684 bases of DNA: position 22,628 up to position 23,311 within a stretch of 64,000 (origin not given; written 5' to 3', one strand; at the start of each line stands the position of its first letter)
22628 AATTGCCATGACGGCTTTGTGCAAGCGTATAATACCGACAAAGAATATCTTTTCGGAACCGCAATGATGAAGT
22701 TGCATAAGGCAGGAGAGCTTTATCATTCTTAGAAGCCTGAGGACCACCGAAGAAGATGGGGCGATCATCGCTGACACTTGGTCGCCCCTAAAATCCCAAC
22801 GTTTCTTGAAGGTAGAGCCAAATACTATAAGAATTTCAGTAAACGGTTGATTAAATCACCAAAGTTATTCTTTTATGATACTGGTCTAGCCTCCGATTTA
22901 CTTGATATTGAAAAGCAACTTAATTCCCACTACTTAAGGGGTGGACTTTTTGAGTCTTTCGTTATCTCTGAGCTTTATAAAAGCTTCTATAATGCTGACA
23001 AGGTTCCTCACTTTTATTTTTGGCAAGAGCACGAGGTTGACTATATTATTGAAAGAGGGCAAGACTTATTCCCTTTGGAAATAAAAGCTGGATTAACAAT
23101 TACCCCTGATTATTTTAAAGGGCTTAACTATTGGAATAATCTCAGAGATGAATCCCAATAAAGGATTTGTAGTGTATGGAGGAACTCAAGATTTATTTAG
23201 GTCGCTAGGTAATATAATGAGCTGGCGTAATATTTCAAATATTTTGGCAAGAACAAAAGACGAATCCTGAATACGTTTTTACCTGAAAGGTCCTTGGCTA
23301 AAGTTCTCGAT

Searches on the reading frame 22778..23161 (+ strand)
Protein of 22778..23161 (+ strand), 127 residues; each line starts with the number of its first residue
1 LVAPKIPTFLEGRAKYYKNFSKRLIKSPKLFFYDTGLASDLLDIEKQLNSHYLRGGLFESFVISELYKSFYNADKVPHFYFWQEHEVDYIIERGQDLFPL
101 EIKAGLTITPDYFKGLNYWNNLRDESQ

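Call 23: search_protein_families(library=pfam, proteins=[window:22778-23161:+], max_evalue=0.00001)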
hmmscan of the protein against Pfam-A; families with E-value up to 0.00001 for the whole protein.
window:22778-23161:+ (127 aa): 1 family
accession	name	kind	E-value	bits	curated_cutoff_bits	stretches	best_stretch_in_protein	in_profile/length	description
PF13635.12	DUF4143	-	2.1e-24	86.5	28.1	1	15-105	65-160/160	Domain of unknown function (DUF4143)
